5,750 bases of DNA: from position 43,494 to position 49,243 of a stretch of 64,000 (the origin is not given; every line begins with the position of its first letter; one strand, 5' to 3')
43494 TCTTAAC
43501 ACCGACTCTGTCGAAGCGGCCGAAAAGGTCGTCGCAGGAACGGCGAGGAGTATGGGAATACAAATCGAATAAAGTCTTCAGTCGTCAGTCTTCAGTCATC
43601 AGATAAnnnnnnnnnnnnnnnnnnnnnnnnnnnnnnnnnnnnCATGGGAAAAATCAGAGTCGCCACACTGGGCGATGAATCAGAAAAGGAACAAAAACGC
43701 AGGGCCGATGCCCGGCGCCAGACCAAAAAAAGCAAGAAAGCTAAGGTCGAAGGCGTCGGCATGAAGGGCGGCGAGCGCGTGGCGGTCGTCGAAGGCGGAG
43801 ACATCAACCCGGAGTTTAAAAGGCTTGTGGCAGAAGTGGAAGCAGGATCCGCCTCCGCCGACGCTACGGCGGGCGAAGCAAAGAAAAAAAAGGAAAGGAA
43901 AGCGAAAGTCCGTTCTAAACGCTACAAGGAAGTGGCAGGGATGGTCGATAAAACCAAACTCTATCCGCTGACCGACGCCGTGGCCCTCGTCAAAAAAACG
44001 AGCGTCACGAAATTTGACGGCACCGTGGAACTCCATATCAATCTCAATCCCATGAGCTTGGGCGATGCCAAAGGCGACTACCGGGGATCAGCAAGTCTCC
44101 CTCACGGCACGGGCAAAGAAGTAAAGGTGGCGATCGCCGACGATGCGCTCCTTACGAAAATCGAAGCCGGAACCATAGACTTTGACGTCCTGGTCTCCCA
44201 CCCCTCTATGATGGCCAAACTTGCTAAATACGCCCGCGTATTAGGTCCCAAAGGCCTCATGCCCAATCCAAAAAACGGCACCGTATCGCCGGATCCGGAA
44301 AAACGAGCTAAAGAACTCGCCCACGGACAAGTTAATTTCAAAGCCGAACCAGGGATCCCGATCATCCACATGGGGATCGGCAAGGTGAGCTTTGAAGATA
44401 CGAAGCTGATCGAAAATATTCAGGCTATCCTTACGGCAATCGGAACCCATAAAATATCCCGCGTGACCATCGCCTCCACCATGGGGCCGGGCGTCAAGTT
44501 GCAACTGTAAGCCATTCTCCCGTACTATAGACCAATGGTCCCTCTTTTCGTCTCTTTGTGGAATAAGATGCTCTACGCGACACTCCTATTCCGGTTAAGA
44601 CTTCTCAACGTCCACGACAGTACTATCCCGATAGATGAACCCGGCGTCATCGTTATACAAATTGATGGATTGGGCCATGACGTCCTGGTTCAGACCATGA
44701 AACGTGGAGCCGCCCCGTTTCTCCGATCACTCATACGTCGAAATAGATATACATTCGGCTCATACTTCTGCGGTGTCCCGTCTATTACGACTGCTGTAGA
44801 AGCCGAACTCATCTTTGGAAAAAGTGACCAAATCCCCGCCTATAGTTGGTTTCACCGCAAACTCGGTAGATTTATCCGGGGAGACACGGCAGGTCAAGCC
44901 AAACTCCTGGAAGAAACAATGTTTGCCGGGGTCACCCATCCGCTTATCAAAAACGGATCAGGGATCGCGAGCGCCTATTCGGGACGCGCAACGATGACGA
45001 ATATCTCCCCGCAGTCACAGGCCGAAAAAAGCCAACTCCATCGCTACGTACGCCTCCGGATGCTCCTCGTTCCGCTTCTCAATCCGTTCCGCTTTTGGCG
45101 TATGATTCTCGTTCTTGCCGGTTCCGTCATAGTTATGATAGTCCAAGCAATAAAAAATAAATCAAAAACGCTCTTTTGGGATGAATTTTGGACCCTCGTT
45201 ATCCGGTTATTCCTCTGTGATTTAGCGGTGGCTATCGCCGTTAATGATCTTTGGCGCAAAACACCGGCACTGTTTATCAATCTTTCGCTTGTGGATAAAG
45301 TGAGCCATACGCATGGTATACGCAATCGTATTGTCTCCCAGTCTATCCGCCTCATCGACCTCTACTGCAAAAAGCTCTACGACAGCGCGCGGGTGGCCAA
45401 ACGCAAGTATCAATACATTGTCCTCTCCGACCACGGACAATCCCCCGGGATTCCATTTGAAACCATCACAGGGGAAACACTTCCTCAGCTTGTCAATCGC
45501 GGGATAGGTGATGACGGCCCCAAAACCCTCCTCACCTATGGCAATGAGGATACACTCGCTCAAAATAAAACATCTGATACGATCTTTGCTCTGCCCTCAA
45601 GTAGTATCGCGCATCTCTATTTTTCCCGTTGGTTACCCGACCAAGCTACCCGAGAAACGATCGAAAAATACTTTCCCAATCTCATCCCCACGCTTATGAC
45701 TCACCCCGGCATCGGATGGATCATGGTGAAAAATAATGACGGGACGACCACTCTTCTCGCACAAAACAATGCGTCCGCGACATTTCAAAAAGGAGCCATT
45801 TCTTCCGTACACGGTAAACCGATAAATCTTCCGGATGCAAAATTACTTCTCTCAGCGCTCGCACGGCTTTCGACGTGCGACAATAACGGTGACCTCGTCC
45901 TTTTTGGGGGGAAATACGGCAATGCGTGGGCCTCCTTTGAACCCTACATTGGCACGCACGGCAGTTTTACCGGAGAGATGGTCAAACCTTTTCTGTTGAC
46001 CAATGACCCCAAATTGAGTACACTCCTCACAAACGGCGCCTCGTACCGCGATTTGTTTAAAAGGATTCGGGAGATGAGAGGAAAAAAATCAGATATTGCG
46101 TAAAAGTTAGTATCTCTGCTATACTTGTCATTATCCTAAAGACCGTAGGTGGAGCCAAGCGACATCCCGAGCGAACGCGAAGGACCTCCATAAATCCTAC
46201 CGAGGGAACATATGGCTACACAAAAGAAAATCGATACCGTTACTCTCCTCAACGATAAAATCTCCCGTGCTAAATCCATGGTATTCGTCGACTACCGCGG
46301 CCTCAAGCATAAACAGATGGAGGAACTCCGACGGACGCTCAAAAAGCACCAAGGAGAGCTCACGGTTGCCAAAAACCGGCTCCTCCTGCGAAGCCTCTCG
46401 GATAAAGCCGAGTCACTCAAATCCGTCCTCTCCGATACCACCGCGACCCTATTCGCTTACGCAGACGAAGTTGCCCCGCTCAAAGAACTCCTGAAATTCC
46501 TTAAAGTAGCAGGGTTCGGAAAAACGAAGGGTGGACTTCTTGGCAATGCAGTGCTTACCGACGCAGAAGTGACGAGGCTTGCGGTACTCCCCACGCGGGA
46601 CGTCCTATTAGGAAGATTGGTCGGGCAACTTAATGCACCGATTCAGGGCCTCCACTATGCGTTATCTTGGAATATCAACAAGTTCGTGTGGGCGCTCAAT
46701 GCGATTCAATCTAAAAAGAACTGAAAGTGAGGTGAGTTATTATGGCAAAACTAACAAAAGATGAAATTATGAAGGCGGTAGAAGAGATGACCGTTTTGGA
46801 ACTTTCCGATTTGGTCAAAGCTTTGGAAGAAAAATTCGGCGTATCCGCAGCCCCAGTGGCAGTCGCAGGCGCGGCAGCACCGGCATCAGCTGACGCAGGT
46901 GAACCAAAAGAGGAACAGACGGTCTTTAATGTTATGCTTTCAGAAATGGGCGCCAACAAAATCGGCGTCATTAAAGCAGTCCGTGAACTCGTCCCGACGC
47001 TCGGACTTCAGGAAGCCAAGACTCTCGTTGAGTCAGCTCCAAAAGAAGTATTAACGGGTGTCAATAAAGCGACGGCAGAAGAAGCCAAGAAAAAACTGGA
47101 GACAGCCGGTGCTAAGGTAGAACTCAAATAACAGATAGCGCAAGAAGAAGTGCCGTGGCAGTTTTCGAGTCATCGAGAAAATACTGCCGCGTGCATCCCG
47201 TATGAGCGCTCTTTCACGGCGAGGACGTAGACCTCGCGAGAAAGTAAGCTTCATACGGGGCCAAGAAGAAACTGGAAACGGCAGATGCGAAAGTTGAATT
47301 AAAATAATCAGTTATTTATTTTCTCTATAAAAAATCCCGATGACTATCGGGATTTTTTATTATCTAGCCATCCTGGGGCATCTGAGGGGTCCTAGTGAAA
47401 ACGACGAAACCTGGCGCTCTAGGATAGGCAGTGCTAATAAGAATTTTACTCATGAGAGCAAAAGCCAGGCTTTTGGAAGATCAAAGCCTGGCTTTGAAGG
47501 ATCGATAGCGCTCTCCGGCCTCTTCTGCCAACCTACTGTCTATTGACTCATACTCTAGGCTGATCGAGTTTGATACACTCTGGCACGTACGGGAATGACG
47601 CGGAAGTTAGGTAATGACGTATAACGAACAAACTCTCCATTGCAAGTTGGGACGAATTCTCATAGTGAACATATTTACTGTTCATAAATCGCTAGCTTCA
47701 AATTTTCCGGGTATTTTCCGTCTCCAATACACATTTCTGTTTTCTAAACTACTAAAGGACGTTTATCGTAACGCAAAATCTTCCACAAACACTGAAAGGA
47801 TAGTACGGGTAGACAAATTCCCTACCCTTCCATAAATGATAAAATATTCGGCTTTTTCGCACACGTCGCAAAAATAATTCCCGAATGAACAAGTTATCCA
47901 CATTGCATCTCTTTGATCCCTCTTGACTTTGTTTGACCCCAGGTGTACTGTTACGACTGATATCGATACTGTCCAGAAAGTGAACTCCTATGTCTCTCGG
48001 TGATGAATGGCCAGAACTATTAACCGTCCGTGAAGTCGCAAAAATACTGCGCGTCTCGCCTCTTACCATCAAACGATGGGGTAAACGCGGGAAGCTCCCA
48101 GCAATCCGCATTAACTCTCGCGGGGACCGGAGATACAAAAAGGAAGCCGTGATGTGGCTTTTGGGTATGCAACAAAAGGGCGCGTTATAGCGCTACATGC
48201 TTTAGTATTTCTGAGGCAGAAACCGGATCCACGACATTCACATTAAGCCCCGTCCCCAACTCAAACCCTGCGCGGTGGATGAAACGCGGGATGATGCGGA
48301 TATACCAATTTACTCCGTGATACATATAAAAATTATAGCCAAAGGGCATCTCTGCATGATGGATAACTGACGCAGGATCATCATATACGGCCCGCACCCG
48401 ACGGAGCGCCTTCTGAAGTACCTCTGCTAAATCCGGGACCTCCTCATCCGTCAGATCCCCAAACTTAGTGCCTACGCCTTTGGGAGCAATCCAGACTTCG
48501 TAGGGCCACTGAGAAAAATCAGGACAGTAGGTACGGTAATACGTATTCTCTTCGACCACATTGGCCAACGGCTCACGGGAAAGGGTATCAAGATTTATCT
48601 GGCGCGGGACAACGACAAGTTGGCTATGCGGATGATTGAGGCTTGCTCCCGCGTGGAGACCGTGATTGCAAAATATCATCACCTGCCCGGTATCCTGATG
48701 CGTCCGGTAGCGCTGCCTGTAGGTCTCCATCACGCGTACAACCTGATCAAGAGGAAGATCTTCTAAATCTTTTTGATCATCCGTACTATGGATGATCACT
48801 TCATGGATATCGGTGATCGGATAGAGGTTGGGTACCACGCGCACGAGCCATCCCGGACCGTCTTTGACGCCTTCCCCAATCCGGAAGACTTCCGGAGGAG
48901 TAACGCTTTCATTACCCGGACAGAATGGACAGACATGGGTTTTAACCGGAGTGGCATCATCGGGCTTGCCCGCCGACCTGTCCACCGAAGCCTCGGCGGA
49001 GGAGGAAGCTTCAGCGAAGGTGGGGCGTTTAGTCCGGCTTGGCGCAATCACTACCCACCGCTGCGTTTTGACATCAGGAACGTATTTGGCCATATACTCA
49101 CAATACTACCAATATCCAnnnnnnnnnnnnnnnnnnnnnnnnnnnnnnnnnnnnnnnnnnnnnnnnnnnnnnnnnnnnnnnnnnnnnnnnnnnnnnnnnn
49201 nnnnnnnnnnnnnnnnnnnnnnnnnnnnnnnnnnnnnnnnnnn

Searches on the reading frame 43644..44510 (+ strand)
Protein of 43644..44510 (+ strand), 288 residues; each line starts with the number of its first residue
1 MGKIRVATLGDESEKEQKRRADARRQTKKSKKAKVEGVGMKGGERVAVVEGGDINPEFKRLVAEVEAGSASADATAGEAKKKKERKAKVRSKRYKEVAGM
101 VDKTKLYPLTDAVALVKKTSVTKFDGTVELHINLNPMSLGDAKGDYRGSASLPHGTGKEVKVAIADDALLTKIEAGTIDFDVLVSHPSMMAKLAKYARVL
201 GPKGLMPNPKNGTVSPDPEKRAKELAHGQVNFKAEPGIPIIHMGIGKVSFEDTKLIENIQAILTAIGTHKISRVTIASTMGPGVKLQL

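Call 73: search_protein_families(library=pfam, proteins=[window:43644-44510:+], max_evalue=0.001)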
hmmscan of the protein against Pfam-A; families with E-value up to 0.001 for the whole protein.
window:43644-44510:+ (288 aa): 1 family
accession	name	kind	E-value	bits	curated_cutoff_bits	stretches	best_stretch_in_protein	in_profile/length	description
PF00687.26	Ribosomal_L1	-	7.8e-35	120.7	32.2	2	166-282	70-198/198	Ribosomal protein L1p/L10e family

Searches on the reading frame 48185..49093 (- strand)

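Call 73: search_protein_families(library=pfam, proteins=[window:48185-49093:-], max_evalue=0.001)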
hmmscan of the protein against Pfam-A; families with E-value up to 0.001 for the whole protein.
window:48185-49093:- (302 aa): 5 families
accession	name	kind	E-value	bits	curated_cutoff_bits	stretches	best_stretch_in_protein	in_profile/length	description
PF01087.27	GalP_UDP_transf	-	1.4e-10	42.3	22.1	1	98-159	113-177/184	Galactose-1-phosphate uridyl transferase, N-terminal domain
PF16268.10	DUF4921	-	1.4e-08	34.5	28.5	0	122-189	208-272/425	Domain of unknown function (DUF4921)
PF01230.28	HIT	-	3.1e-05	25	21.5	0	85-156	16-89/98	HIT domain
PF16285.10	DUF4931_N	-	6.3e-05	23.5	24.1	1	50-161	15-120/124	Domain of unknown function (DUF4931) N-terminal domain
PF02744.22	GalP_UDP_tr_C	-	0.00011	22.4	29.2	1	149-238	13-90/165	Galactose-1-phosphate uridyl transferase, C-terminal domain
